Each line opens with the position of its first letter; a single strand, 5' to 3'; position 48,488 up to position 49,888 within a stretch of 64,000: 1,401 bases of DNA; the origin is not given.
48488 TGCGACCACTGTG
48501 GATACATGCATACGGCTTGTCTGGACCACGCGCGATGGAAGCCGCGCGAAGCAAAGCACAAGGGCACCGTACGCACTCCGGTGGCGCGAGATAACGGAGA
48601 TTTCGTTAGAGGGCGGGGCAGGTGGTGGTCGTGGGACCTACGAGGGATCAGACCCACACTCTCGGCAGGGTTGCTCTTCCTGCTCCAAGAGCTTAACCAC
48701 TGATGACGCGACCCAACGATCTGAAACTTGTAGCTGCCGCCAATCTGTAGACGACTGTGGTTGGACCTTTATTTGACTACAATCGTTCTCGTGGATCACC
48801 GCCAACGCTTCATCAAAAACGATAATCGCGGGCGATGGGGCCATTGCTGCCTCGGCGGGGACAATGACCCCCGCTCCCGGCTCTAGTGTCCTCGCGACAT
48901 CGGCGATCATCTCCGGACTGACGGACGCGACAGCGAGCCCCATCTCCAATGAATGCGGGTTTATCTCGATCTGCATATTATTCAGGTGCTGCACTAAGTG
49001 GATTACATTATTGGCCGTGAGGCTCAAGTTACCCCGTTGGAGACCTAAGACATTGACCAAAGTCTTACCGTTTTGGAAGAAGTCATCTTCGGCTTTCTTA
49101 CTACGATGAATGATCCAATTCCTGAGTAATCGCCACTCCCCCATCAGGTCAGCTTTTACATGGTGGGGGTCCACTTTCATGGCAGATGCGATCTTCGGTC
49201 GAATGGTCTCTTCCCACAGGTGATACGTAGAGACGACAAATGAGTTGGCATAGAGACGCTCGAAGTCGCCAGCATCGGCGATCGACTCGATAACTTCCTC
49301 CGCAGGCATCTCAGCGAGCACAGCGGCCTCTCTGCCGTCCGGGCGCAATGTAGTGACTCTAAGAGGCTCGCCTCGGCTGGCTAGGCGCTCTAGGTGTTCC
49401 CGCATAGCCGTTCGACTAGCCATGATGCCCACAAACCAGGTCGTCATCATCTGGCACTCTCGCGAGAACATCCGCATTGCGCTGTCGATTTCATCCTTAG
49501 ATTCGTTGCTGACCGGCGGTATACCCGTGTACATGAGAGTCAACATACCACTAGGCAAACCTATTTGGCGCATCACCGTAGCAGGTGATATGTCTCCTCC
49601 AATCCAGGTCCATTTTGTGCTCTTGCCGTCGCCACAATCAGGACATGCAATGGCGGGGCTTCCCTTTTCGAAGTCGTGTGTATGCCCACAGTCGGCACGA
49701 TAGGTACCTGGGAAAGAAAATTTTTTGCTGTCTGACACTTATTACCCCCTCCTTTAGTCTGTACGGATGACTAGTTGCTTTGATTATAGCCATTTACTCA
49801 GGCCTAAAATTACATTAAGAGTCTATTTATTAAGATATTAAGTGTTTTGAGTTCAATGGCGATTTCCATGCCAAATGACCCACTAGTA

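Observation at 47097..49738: Zn-ribbon/HEPN-like protein followed by a Schlafen/AlbA_2 protein may be a two-gene RNA-targeting module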

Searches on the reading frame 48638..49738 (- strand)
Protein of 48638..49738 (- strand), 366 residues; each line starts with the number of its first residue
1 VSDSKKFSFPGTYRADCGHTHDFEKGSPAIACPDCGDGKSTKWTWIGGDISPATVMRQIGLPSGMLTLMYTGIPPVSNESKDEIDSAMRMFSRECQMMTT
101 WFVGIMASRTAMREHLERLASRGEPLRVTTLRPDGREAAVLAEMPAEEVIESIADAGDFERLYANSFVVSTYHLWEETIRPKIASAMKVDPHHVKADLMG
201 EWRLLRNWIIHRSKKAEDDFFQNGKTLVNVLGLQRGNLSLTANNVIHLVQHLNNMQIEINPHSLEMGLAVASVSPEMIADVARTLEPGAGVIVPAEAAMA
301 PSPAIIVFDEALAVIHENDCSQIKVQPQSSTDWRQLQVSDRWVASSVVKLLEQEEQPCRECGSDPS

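Call 3: search_protein_families(library=pfam, proteins=[window:48638-49738:-], max_evalue=0.1)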
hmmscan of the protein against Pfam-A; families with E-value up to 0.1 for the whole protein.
window:48638-49738:- (366 aa): 1 family
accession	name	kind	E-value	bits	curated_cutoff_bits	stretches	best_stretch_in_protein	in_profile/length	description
PF09723.15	Zn_ribbon_8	-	0.01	16.3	34.4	0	16-42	10-39/41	Zinc ribbon domain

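Call 4: search_protein_families(library=padloc, proteins=[window:48638-49738:-], max_evalue=0.1)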
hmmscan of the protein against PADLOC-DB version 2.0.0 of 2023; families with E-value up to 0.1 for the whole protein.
window:48638-49738:- (366 aa): 0 families

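Call 6: find_homologous_proteins(query=window:48638-49738:-)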
Query window:48638-49738:- (366 aa): 46 proteins with E <= 0.001 among 5972 candidates.
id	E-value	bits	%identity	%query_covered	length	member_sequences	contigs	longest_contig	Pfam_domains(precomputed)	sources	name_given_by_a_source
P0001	8.7e-236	800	95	100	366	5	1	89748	-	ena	-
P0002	5.2e-229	777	93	100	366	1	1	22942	-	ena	-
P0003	6.1e-216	734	88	100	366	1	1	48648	-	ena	-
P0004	1.0e-215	734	88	100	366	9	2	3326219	-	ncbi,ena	-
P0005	1.1e-215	733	88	100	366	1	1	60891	-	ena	-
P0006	1.1e-213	727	87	100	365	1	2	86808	-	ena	-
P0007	3.9e-213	725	86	100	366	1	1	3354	-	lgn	-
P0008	4.3e-213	725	86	100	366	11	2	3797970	-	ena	-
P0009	3.6e-211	719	85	100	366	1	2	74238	-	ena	-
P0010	9.8e-210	714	84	100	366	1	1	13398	-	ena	-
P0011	1.1e-208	710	85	100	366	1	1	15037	-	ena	-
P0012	2.9e-208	709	85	100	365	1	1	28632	-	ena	-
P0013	1.4e-207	707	85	100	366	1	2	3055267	-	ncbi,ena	-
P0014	2.5e-207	706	85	100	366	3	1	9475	-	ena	-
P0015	4.6e-207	705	84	100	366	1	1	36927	-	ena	-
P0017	6.6e-206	701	84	100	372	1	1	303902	-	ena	-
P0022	3.7e-200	682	81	100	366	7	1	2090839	-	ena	-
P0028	7.6e-168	576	68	100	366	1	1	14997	-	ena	-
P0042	7.5e-96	339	50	84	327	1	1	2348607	-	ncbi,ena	-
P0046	7.4e-87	310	48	84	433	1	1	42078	-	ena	-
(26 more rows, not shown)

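Call 7: search_protein_families(library=ncbifam, proteins=[window:48638-49738:-], max_evalue=0.1)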
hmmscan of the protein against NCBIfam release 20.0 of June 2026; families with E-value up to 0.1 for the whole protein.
window:48638-49738:- (366 aa): 0 families

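Call 10: find_encoding_contigs(protein=P0004, flank=8000, max_places=3)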
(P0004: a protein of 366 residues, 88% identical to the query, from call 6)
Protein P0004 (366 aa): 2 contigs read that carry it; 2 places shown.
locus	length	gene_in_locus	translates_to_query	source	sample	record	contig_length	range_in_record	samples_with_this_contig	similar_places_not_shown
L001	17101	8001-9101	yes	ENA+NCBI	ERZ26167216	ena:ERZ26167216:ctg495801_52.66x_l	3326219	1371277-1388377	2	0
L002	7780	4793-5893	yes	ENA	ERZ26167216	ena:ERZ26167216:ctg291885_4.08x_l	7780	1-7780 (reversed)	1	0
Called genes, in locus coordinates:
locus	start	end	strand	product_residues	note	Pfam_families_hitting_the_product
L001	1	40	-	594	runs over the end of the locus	PF00664:ABC_membrane, PF00005:ABC_tran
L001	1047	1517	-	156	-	-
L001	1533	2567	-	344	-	PF25390:WD40_RLD, PF13540:RCC1_2 (weak)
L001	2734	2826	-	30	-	-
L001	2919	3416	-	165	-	-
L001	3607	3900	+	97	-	PF13350:Y_phosphatase3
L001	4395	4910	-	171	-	PF04229:GrpB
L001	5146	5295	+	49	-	PF27111:Rv1352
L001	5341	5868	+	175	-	-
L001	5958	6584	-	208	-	PF13358:DDE_3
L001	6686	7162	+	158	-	-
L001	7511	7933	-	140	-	PF13340:DUF4096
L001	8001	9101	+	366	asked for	-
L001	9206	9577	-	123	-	PF01936:NYN (weak)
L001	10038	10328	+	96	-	-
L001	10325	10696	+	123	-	-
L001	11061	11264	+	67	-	PF01844:HNH (weak), PF14279:HNH_5 (weak)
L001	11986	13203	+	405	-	PF02518:HATPase_c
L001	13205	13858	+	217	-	PF00072:Response_reg, PF00196:GerE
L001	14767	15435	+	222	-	-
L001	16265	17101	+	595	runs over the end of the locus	PF00664:ABC_membrane, PF00005:ABC_tran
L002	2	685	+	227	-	?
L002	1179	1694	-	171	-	PF04229:GrpB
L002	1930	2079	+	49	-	PF27111:Rv1352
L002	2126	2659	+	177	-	-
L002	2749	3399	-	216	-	PF13358:DDE_3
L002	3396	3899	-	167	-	PF13384:HTH_23 (weak), PF13551:HTH_29, PF13565:HTH_32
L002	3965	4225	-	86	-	PF13586:DDE_Tnp_1_2 (weak)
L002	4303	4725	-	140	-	PF13340:DUF4096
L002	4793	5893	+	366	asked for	-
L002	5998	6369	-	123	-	PF01936:NYN (weak)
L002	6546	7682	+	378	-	PF13808:DDE_Tnp_1_assoc, PF01609:DDE_Tnp_1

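Call 11: find_encoding_contigs(protein=P0042, flank=8000, max_places=3)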
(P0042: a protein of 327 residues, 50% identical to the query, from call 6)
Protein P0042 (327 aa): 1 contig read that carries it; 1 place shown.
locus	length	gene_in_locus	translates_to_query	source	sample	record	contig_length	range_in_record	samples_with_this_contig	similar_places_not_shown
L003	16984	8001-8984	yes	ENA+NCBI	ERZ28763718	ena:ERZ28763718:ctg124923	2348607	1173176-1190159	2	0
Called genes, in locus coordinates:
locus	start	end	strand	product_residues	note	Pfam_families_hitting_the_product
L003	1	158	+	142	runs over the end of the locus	PF00355:Rieske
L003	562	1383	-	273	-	PF00106:adh_short, PF13561:adh_short_C2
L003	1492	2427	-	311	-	PF08240:ADH_N (weak), PF00107:ADH_zinc_N, PF13460:NAD_binding_10 (weak), PF13602:ADH_zinc_N_2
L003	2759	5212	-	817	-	PF00133:tRNA-synt_1, PF09334:tRNA-synt_1g, PF13603:tRNA-synt_1_2, PF00133:tRNA-synt_1, PF08264:Anticodon_1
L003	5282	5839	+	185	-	-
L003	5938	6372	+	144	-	PF04075:F420H2_quin_red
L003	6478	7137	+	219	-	PF00702:Hydrolase, PF13419:HAD_2, PF13242:Hydrolase_like (weak)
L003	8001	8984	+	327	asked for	-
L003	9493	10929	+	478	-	PF13393:tRNA-synt_His, PF00587:tRNA-synt_2b (weak), PF13393:tRNA-synt_His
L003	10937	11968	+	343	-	PF01634:HisG, PF08029:HisG_C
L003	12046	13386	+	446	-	PF00815:Histidinol_dh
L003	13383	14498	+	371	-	PF00155:Aminotran_1_2, PF04864:Alliinase_C (weak)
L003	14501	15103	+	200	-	PF00475:IGPD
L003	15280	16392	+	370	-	PF05977:MFS_3, PF07690:MFS_1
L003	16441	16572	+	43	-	-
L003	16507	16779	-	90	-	PF02700:PurS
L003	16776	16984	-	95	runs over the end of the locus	PF04237:YjbR, PF04993:TfoX_N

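Call 12: find_encoding_contigs(protein=P0022, flank=8000, max_places=3)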
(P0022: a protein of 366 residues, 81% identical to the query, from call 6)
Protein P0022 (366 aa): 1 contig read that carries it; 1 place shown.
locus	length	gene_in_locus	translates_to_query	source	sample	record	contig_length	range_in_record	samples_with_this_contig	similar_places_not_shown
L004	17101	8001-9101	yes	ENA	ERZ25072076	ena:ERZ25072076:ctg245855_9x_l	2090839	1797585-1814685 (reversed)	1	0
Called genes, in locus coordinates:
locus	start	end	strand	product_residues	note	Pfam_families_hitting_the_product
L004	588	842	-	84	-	PF02325:CCB3_YggT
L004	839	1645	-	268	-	PF03807:F420_oxidored, PF14748:P5CR_dimer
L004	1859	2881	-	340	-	PF04166:PdxA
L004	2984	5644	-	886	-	PF00317:Ribonuc_red_lgN, PF02867:Ribonuc_red_lgC, PF12637:TSCPD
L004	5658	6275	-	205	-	PF22811:Zn_ribbon_NrdR, PF03477:ATP-cone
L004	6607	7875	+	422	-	PF01555:N6_N4_Mtase, PF01844:HNH, PF14279:HNH_5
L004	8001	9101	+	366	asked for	-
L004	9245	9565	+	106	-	-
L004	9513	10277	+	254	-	-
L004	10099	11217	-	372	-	PF00091:Tubulin, PF12327:FtsZ_C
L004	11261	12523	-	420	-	PF11104:PilM_2 (faint), PF02491:SHS2_FTSA, PF06723:MreB_Mbl, PF14450:FtsA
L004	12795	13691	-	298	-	PF01795:Methyltransf_5, PF13649:Methyltransf_25 (weak)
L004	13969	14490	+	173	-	PF00994:MoCF_biosynth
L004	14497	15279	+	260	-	PF01746:tRNA_m1G_MT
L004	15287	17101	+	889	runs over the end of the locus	PF01624:MutS_I, PF05188:MutS_II, PF05192:MutS_III, PF05190:MutS_IV, PF00488:MutS_V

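Call 13: find_related_loci(query=A1, collection=genome_contigs, flank=8000)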
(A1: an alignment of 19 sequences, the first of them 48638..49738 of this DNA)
Query A1 (366 aa) in genome_contigs; peptide patterns used: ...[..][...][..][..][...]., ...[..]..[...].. (x = any residue, [..] = any of these).
68 stretches matched a pattern; 24 encode a relative of the query (tblastn E <= 1e-3); 24 distinct loci.
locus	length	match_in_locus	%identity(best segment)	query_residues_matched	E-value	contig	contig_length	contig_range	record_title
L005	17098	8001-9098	88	1-366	0e+0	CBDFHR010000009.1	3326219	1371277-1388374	MAG: Dehalococcoidia bacterium isolate d69144cb-8fdf-44db-909b-5cac20385fca genome assembly, contig: contig_9, whole gen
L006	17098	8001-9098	85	1-366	0e+0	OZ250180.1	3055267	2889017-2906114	MAG: Dehalococcoidia bacterium isolate 83759f26-b041-4e0e-ab00-00081dda6eed genome assembly, chromosome: 1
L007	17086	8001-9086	92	1-362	0e+0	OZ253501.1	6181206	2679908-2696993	MAG: Candidatus Latescibacterota bacterium isolate f485d00f-16df-4488-a4d1-ddfd292eb512 genome assembly, chromosome: 1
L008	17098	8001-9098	83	1-366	0e+0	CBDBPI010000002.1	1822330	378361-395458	MAG: Dehalococcoidia bacterium isolate 10daed5f-1fdc-4a8a-833a-0f530d489894 genome assembly, contig: contig_2, whole gen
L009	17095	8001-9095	82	1-365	0e+0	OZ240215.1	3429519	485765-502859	MAG: Dehalococcoidia bacterium isolate 191162a9-6f6c-41d9-b6bf-8976c5f9f408 genome assembly, chromosome: 1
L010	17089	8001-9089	80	1-364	0e+0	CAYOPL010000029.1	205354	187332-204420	MAG TPA_asm: uncultured Dehalococcoidia bacterium isolate SRP338948_co1_117 genome assembly, contig: k141_413401, whole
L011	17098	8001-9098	78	1-366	0e+0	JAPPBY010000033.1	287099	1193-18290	MAG: Chloroflexota bacterium isolate IRC3_bin_22 NODE_12_length_287099_cov_36.0187, whole genome shotgun sequence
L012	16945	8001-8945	50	50-364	3e-107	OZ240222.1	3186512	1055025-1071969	MAG: Dehalococcoidia bacterium isolate bda7ac21-848d-445c-aae4-c7980c7e0923 genome assembly, chromosome: 1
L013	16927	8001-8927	50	50-358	6e-98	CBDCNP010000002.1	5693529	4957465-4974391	MAG: Candidatus Marinacidobacterales bacterium isolate 830f3ca3-a0f5-4ab1-83b9-294b1c63e4d0 genome assembly, contig: con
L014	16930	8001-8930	50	54-361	3e-97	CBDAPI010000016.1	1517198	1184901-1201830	MAG: Acidobacteriota bacterium isolate f35b9e99-e4d3-4cb6-9eee-81227bac6fb5 genome assembly, contig: contig_16, whole ge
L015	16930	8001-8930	49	54-361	2e-96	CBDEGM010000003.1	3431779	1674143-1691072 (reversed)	MAG: Acidobacteriota bacterium isolate 63da1ed5-0035-4823-a345-c6a6c0b04f97 genome assembly, contig: contig_3, whole gen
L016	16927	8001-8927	49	54-361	5e-94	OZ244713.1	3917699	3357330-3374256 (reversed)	MAG: bacterium isolate e5014806-8d25-4488-8218-63b8719b0073 genome assembly, chromosome: 1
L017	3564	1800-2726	48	54-361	3e-93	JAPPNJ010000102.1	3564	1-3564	MAG: Candidatus Poribacteria bacterium isolate RHO3_bin_69 NODE_21960_length_3564_cov_10.988601, whole genome shotgun se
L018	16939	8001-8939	45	49-361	4e-90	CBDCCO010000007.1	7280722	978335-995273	MAG: Vicinamibacterales bacterium isolate 33854e28-373d-43bf-a5c3-6fc065bbcf3f genome assembly, contig: contig_7, whole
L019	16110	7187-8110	47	54-361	4e-93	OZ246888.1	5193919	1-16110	MAG: Candidatus Binatia bacterium isolate 6b508bb3-31ce-4f4f-8d88-ad7b0e8f6706 genome assembly, chromosome: 1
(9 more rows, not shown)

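Call 27: predict_structure(alignment_id=A1)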
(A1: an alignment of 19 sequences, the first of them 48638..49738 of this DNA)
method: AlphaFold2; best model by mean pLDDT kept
length: 366 residues; sequences in the alignment: 19
mean_pLDDT: 67.3   pTM: 0.50
mean pLDDT of the five models: 67.3, 63.6, 60.4, 58.1, 57.4
residues with pLDDT >= 90: 7; 70-90: 185; 50-70: 114; < 50: 60
segments of 3 or more residues with pLDDT < 50: 1-3, 49-54, 60-64, 71-74, 129-133, 137-142, 261-271, 298-301, 321-329, 363-366
pLDDT, mean of each block of 10 residues (from residue 1): 57 81 79 75 63 47 48 52 73 68 57 66 67 44 59 57 74 82 74 77 85 87 87 80 70 67 35 69 77 56 72 72 43 73 83 78 45
secondary structure, 60 per line:
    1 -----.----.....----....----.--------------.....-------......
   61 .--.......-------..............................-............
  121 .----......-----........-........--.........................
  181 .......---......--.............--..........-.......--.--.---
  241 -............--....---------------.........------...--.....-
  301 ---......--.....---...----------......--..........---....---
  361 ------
elements in order: E11-15 E20-23 E43-47 E55-61 E64-70 H78-107 H109-121 E126-131 E137-144 H146-153 H156-187 E194-196 H199-211 H214-223 H225-231 H242-253 E256-259 H275-283 E290-292 H295-299 E304-309 E312-316 E333-338 H341-350 E354-357

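Call 31: fold_search(model_id=the predicted structure, library=pdb)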
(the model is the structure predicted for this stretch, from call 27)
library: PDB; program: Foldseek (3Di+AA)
matches with E <= 10: 176; with E <= 0.001: 0
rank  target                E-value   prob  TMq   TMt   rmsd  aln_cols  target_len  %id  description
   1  9ftd_MODEL_1_A        5.2e-01  0.18  0.18  0.24  16.1       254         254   12  Solution structure of BmSA1, the major surface antigen from Babesia microti (released 2025-05-14)
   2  8k91_A                5.2e-01  0.07  0.10  0.06  17.7       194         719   13  CryoEM structure of LonC S582A hepatmer with Lysozyme (released 2024-08-07)
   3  3a8p_C                1.1e+00  0.09  0.11  0.15  14.3       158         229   13  Crystal structure of the Tiam2 PHCCEx domain (released 2009-11-24)
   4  6z0c_C                1.3e+00  0.08  0.13  0.22  20.1       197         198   10  Structure of in silico modelled artificial Maquette-3 protein (released 2021-03-17)
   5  8tua                  1.4e+00  0.10  0.18  0.06  18.6       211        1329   13  Full-length P-Rex1 in complex with inositol 1,3,4,5-tetrakisphosphate (IP4) (released 2024-04-10)
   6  8jx7                  1.5e+00  0.01  0.07  0.03  30.3       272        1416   12  Cryo-EM structure of human ABC transporter ABCC2 (released 2024-01-03)
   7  3a8p_A                1.6e+00  0.07  0.11  0.15  13.9       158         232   13  Crystal structure of the Tiam2 PHCCEx domain (released 2009-11-24)
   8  6z0c_A                1.6e+00  0.07  0.13  0.22  20.1       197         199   10  Structure of in silico modelled artificial Maquette-3 protein (released 2021-03-17)
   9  4fwv                  1.7e+00  0.06  0.14  0.14  17.1       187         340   14  Crystal structure of the N-terminal domain of the Lon-like protease MtaLonC (released 2013-06-26)
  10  1k7w_C                1.7e+00  0.02  0.11  0.10  23.2       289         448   13  Crystal Structure of S283A Duck Delta 2 Crystallin Mutant (released 2002-03-06)
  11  6h6e_A                1.9e+00  0.07  0.14  0.03  38.3       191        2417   10  PTC3 holotoxin complex from Photorhabdus luminecens in prepore state (TcdA1, TcdB2, TccC3) (released 2018-10-03)
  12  5m0i_C                1.9e+00  0.02  0.11  0.14  20.2       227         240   10  Crystal structure of the nuclear complex with She2p and the ASH1 mRNA E3-localization element (released 2017-01-18)
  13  6z0c_B                2.0e+00  0.06  0.13  0.22  21.9       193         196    9  Structure of in silico modelled artificial Maquette-3 protein (released 2021-03-17)
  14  5m0j_B                2.0e+00  0.06  0.14  0.20  22.1       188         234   13  Crystal structure of the cytoplasmic complex with She2p, She3p, and the ASH1 mRNA E3-localization element (released 2017-01-18)
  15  9h4g_B                2.0e+00  0.03  0.12  0.11  28.3       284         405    9  trans-aconitate decarboxylase Tad1-R360A binding with trans-aconitate (released 2025-03-19)
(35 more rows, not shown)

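Call 35: search_protein_families(library=pfam, alignment_id=A1, max_evalue=10)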
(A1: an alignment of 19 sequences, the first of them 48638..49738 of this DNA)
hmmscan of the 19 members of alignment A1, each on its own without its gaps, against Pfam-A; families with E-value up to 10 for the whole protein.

A. member 1, window:48638-49738:- (366 aa): 4 families
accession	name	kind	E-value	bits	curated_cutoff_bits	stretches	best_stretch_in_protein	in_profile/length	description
PF09723.15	Zn_ribbon_8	-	0.01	16.3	34.4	1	16-42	10-39/41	Zinc ribbon domain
PF13480.13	Acetyltransf_6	-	0.14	12.8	22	1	79-142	26-88/143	Acetyltransferase (GNAT) domain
PF14599.11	zinc_ribbon_6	-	0.72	10.3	27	1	27-47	27-47/59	Zinc-ribbon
PF23458.2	DUF7130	-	0.81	10.1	35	1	15-40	57-81/89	Domain of unknown function (DUF7130)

B. families by the number of members that match (of 19 scanned): 15 families
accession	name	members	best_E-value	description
PF09723.15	Zn_ribbon_8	8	0.01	Zinc ribbon domain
PF13480.13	Acetyltransf_6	7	0.023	Acetyltransferase (GNAT) domain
PF20048.4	DUF6450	3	0.0093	Domain of unknown function (DUF6450)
PF19746.4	DUF6233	2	0.0095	Family of unknown function (DUF6233)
PF20142.4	Scaffold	2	0.049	Scaffold domain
PF07295.17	DUF1451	2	0.09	Zinc-ribbon containing domain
PF14599.11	zinc_ribbon_6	2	0.72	Zinc-ribbon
PF25798.1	NED_Nanos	1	0.15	Nanos effector domain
PF14841.11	FliG_M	1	0.17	FliG middle domain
PF02893.26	GRAM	1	0.25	GRAM domain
PF17793.6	AHD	1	0.29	ANC1 homology domain (AHD)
PF02591.20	Zn_ribbon_9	1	0.56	C4-type zinc ribbon domain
PF23458.2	DUF7130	1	0.81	Domain of unknown function (DUF7130)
PF03604.18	Zn_ribbon_RPAB4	1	1.7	DNA directed RNA polymerase, 7 kDa subunit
PF21349.2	RUBY_RBDX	1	8.3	Rubrerythrin, rubredoxin-like domain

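Call 39: search_protein_representatives(alignment_id=A1)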
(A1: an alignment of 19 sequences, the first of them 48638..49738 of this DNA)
Query: 19 sequences, 358 profile positions. Proteins with E-value up to 0.001 (for the whole library): 544; up to 1e-10: 136; up to 1e-30: 37. The best 150 are listed.
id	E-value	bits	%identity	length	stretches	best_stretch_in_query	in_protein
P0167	2.3e-156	536.4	-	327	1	39-356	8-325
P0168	3.3e-141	486.6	-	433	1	13-353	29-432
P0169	3.3e-111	387.9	-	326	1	43-356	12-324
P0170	3.2e-100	351.7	-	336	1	117-352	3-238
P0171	1.6e-91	323.1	-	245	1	39-232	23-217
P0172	9.2e-90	317.3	-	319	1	41-355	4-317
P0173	6.8e-77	275.0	-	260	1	45-280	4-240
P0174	3.4e-74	266.1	-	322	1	45-283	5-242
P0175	7.2e-66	238.7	-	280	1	44-294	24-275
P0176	4.1e-64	233.0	-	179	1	45-181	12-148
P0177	6.2e-64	232.4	-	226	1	47-252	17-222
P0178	8.7e-63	228.6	-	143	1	221-357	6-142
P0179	8.6e-57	208.9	-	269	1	47-276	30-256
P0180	5.2e-56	206.3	-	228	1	44-263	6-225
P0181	1.1e-52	195.4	-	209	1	90-293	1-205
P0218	2.8e-22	95.3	-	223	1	68-253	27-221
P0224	6.2e-21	90.9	-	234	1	80-252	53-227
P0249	1.6e-16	76.4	-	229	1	75-251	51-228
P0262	8.1e-15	70.8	-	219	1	75-250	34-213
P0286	7.6e-12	61.0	-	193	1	77-254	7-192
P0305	1.6e-10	56.7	-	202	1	156-251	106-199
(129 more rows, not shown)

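Call 49: search_protein_families(library=pfam, alignment_id=A3, max_evalue=1)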
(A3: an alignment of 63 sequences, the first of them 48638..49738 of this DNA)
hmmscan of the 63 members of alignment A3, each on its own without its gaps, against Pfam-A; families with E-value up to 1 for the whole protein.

A. member 1, window:48638-49738:- (366 aa): 4 families
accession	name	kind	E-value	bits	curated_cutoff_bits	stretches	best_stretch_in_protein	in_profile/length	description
PF09723.15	Zn_ribbon_8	-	0.01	16.3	34.4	1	16-42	10-39/41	Zinc ribbon domain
PF13480.13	Acetyltransf_6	-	0.14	12.8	22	1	79-142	26-88/143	Acetyltransferase (GNAT) domain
PF14599.11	zinc_ribbon_6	-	0.72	10.3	27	0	27-47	27-47/59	Zinc-ribbon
PF23458.2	DUF7130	-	0.81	10.1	35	1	15-40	57-81/89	Domain of unknown function (DUF7130)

B. families by the number of members that match (of 63 scanned): 51 families (the first 25 are shown)
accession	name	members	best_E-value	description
PF18731.6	HEPN_Swt1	6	0.0027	Swt1-like HEPN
PF18735.6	HEPN_RiboL-PSP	4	0.016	RiboL-PSP-HEPN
PF00515.34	TPR_1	1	8e-47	Tetratricopeptide repeat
PF13414.12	TPR_11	1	1.5e-36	TPR repeat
PF07719.23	TPR_2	1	2.5e-36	Tetratricopeptide repeat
PF13181.12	TPR_8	1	1.1e-33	Tetratricopeptide repeat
PF13431.12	TPR_17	1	4.3e-31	Tetratricopeptide repeat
PF13371.12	TPR_9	1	6.5e-18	Tetratricopeptide repeat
PF13424.12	TPR_12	1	1.4e-14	Tetratricopeptide repeat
PF13432.12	TPR_16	1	1.9e-12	Tetratricopeptide repeat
PF13174.12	TPR_6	1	3.1e-10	Tetratricopeptide repeat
PF13428.12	TPR_14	1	3.7e-10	Tetratricopeptide repeat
PF14559.12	TPR_19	1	6.1e-10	Tetratricopeptide repeat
PF10516.15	SHNi-TPR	1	2.3e-08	SHNi-TPR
PF23914.1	TPR_CcmH_CycH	1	0.00021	Cytochrome c-type biogenesis protein H TPR domain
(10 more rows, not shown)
